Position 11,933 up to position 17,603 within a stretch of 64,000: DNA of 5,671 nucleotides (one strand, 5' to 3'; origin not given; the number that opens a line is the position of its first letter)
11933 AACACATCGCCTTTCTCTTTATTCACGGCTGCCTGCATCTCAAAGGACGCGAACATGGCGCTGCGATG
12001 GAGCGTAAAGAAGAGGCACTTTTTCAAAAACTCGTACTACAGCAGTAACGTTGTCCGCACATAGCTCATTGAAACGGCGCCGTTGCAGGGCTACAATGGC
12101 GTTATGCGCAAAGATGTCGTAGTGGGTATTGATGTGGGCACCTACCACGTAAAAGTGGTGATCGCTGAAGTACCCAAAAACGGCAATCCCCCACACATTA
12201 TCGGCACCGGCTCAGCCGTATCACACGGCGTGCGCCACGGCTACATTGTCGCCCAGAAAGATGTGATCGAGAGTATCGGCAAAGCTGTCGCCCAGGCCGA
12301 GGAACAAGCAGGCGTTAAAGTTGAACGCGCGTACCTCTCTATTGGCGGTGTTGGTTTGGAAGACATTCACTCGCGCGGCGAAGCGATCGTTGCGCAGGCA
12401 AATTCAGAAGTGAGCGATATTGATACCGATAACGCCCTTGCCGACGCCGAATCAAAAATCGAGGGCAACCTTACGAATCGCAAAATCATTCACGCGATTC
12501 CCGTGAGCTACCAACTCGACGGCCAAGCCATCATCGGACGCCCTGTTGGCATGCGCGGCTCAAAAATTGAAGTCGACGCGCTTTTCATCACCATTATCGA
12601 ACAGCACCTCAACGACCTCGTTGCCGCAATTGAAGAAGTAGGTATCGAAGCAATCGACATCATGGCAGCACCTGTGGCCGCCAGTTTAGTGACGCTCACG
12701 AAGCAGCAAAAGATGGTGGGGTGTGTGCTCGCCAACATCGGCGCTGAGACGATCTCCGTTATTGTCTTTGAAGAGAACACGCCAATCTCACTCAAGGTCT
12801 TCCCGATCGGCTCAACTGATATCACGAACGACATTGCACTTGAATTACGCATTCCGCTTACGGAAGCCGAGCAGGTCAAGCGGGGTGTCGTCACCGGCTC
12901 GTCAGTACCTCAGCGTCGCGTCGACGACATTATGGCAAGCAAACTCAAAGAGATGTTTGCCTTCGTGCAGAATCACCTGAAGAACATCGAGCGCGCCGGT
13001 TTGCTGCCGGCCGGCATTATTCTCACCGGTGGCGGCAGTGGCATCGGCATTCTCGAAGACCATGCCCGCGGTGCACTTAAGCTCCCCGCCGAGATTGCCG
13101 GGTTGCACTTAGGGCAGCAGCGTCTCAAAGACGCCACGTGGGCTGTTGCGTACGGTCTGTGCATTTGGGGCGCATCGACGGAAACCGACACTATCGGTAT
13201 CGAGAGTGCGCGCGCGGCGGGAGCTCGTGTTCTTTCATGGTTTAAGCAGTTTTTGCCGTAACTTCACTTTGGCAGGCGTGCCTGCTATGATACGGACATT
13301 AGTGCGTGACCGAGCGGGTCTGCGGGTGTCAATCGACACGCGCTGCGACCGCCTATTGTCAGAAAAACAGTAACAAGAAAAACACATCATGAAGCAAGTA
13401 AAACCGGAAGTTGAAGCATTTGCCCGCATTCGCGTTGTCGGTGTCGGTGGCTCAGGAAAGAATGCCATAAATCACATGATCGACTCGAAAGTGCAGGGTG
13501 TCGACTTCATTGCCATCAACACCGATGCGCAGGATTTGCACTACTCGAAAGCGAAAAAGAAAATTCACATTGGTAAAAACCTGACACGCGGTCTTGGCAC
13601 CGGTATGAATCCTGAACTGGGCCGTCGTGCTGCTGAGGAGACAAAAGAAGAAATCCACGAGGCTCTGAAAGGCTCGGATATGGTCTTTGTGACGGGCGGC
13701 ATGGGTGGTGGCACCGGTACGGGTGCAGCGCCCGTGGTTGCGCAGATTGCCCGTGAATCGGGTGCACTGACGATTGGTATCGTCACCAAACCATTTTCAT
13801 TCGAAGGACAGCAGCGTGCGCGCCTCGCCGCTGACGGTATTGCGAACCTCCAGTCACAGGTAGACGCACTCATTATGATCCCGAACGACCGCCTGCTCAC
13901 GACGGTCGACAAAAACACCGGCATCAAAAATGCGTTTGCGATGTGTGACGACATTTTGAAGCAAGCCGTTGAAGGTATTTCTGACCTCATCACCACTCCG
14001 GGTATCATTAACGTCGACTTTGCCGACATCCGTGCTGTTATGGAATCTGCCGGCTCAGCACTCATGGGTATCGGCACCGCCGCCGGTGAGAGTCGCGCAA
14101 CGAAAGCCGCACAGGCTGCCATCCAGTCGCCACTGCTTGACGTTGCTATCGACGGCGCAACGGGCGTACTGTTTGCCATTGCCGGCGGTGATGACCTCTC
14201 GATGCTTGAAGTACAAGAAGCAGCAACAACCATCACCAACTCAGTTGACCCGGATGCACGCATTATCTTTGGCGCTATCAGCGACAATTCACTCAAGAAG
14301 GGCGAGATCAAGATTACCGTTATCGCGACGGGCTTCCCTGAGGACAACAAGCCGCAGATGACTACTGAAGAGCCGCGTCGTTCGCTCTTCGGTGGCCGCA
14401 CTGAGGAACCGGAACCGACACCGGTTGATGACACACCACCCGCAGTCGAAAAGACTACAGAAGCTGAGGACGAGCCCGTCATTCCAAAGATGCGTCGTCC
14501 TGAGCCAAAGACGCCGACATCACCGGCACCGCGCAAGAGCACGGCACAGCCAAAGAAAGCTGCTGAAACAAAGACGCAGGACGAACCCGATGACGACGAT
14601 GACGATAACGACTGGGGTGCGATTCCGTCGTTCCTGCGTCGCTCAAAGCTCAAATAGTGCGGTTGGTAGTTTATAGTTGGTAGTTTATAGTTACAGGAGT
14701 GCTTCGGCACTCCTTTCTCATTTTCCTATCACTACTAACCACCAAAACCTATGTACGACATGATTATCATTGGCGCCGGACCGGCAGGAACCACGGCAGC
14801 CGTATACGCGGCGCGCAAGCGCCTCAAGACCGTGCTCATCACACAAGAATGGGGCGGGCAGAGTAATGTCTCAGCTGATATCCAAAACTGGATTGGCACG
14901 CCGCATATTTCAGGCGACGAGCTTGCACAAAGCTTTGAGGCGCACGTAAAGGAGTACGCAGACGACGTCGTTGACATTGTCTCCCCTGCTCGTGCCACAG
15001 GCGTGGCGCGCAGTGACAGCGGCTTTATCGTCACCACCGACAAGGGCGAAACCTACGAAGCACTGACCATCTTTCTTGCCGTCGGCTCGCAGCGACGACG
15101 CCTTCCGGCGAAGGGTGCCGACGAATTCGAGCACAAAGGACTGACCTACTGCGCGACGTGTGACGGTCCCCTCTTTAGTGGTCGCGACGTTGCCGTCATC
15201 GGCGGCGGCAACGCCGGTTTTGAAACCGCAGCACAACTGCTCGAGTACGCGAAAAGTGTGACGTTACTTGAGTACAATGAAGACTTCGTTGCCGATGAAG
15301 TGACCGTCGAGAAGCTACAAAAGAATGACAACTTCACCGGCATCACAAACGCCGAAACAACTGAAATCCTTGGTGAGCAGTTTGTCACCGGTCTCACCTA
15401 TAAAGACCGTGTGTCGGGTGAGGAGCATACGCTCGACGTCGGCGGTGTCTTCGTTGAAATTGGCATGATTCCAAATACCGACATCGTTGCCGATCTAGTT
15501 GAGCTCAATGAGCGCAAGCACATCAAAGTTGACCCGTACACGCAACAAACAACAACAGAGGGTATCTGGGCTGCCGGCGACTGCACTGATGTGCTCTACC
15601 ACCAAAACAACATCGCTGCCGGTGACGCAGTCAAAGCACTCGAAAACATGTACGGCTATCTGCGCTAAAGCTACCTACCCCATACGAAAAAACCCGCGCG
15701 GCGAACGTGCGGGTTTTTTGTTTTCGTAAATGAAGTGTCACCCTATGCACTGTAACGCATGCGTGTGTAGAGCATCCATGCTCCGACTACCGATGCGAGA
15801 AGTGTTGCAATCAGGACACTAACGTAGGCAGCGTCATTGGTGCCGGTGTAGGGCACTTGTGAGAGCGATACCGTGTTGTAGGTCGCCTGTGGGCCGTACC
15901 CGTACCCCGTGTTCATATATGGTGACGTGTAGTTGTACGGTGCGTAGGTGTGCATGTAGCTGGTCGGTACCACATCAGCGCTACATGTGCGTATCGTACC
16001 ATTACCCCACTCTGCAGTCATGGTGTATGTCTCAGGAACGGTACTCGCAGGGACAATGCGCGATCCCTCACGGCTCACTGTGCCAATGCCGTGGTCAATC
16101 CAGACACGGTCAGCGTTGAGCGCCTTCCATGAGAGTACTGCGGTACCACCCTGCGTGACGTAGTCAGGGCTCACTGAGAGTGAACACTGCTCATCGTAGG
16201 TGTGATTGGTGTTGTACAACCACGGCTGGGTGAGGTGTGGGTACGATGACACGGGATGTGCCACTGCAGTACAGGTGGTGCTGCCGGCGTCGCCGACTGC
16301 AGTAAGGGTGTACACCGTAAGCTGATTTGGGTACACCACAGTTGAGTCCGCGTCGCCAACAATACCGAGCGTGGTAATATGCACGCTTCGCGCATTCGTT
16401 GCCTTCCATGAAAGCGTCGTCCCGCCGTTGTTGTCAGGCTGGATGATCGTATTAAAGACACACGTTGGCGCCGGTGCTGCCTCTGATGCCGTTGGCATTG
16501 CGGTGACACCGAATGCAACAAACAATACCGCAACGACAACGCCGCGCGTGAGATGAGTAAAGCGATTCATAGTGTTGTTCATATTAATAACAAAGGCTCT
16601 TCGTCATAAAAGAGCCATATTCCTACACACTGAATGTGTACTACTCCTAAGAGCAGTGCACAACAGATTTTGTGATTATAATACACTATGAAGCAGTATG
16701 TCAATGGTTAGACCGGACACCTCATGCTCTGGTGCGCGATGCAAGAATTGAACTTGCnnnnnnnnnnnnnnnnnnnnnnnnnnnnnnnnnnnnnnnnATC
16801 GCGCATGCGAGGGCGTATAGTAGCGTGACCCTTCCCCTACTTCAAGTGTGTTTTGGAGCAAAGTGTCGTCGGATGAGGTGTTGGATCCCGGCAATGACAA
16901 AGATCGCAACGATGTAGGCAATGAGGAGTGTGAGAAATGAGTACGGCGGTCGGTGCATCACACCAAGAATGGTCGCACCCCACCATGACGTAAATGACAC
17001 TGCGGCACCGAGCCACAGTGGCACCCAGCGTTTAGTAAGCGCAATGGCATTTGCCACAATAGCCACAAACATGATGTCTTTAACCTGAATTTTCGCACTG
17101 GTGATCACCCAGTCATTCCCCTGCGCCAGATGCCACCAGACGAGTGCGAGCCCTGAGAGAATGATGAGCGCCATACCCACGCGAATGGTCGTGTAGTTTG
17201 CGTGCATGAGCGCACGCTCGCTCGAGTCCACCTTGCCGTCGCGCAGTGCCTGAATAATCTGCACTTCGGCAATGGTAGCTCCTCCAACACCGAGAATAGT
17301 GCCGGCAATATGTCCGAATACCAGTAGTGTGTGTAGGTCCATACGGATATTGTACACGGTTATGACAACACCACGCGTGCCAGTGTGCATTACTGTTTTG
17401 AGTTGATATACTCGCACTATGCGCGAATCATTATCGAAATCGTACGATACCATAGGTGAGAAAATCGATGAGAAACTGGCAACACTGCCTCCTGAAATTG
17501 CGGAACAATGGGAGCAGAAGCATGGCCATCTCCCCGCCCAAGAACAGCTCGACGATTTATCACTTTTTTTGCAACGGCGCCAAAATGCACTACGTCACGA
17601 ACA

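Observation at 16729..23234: Lower-GC genomic island between tRNA genes carrying an atypical protein kinase plus small ORF next to the Gabija-like pair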

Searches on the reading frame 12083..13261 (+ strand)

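Call 53: search_protein_families(library=ncbifam, proteins=[window:12083-13261:+], max_evalue=0.1)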
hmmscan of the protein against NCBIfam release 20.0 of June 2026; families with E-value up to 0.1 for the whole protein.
window:12083-13261:+ (392 aa): 8 families
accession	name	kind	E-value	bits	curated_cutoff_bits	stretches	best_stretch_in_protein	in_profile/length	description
TIGR01174.1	ftsA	equivalog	1.8e-63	214.9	175.85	2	13-267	2-251/371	cell division protein FtsA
NF007009.0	PRK09472.1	equivalog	6.4e-37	127.6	409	1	10-272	7-266/420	cell division protein FtsA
NF045709.1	Amuc_1101_fam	equivalog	4e-09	35.8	650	1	161-338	126-314/608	Amuc_1101 family PilM-like pilus complex protein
TIGR02529.1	EutJ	subfamily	1.3e-08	34.6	152.1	2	172-304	73-195/239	ethanolamine utilization protein EutJ family protein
NF011660.0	PRK15080.1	equivalog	5.8e-08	32.3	182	2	181-318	115-237/277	ethanolamine utilization protein EutJ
TIGR01175.1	pilM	subfamily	5.2e-07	29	133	1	204-339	179-313/348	type IV pilus assembly protein PilM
NF046058.1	NagK_SO3507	equivalog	0.025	14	370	1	9-94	7-83/295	N-acetylglucosamine kinase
NF009849.0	PRK13320.1-1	equivalog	0.032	13.5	354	1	215-292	11-85/267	type III pantothenate kinase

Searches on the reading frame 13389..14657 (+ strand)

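Call 53: search_protein_families(library=ncbifam, proteins=[window:13389-14657:+], max_evalue=0.1)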
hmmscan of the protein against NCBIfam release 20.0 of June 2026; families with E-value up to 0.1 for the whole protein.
window:13389-14657:+ (422 aa): 3 families
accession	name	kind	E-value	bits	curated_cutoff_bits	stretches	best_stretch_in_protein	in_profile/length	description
TIGR00065.1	ftsZ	equivalog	1.7e-127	425.6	295.2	1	11-327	17-335/353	cell division protein FtsZ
TIGR00177.1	molyb_syn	domain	0.011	15.7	85.35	1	83-109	51-77/148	molybdenum cofactor synthesis domain-containing protein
NF011067.0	PRK14497.1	equivalog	0.054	12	536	1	83-135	233-282/546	putative molybdopterin biosynthesis protein MoeA/unknown domain fusion protein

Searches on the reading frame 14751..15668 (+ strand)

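Call 53: search_protein_families(library=ncbifam, proteins=[window:14751-15668:+], max_evalue=0.1)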
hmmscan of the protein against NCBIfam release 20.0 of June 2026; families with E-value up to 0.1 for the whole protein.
window:14751-15668:+ (305 aa): 149 families (the best 25 are shown)
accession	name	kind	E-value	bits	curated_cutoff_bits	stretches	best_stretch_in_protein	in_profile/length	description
TIGR03140.1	AhpF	equivalog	3.6e-92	309.5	502.9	1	2-298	213-506/515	alkyl hydroperoxide reductase subunit F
TIGR01292.1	TRX_reduct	equivalog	2e-81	273.1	343.45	1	2-304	1-300/300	thioredoxin-disulfide reductase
TIGR03143.1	AhpF_homolog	hypoth_equivalog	2e-55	188.4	687.65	1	1-286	4-290/555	putative alkyl hydroperoxide reductase F subunit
NF007614.0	PRK10262.1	equivalog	1.6e-44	152.4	644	1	4-297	9-307/321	thioredoxin-disulfide reductase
TIGR01350.1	lipoamide_DH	equivalog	1.2e-23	83.5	408.8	2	88-282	115-312/461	dihydrolipoyl dehydrogenase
NF005883.0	PRK07845.1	equivalog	4.3e-16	58.9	479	2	231-283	264-318/466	NAD(P)H-quinone dehydrogenase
TIGR02053.1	MerA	equivalog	2e-15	56.7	454.45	1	82-302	107-330/465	mercury(II) reductase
TIGR04018.1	Bthiol_YpdA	hypoth_equivalog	2.2e-14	53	339.9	2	82-279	93-289/316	YpdA family putative bacillithiol disulfide reductase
NF004945.0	PRK06292.2-3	equivalog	5.7e-14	51.9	494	2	100-281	126-307/457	dihydrolipoyl dehydrogenase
NF041853.1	hythiocyan_redase_MerA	equivalog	6.2e-14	51.7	650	1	146-279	162-295/440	hypothiocyanous acid reductase MerA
NF004991.0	PRK06370.1-3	subfamily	1.1e-13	50.6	620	2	146-280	204-343/509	FAD-containing oxidoreductase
NF004943.0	PRK06292.2-1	equivalog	1.5e-13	50.4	432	1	62-284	90-315/456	dihydrolipoyl dehydrogenase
NF004947.0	PRK06292.2-5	equivalog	5.1e-13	48.7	592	1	100-285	128-318/474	dihydrolipoyl dehydrogenase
NF046103.1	NOXase_Strep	equivalog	2.1e-12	46.8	600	1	4-282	2-284/442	H2O-forming NADH oxidase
NF003585.0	PRK05249.1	equivalog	3.9e-12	45.5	465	2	2-38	7-45/464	Si-specific NAD(P)(+) transhydrogenase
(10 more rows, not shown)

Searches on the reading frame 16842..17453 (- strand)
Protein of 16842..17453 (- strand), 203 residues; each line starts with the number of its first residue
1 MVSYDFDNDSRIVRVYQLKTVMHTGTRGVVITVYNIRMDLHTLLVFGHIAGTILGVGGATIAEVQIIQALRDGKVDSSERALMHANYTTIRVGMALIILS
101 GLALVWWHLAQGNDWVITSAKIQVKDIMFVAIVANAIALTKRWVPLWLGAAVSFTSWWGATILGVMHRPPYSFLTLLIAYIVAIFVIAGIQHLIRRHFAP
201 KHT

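Call 6: search_protein_families(library=pfam, proteins=[window:16842-17453:-], max_evalue=0.1)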
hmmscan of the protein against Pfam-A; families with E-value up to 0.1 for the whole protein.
window:16842-17453:- (203 aa): 1 family
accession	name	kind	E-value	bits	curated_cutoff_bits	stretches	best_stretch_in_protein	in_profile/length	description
PF07284.16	BCHF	-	0.081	13.4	25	0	96-169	27-100/139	2-vinyl bacteriochlorophyllide hydratase (BCHF)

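Call 7: search_protein_families(library=padloc, proteins=[window:16842-17453:-], max_evalue=0.1)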
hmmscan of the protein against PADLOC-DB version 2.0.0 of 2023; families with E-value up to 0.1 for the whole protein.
window:16842-17453:- (203 aa): 0 families

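Call 53: search_protein_families(library=ncbifam, proteins=[window:16842-17453:-], max_evalue=0.1)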
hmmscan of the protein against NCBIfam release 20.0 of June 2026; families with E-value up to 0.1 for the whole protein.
window:16842-17453:- (203 aa): 0 families

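Call 67: search_protein_families(library=phrogs, proteins=[window:16842-17453:-], max_evalue=0.01)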
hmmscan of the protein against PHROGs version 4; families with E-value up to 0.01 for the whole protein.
window:16842-17453:- (203 aa): 0 families
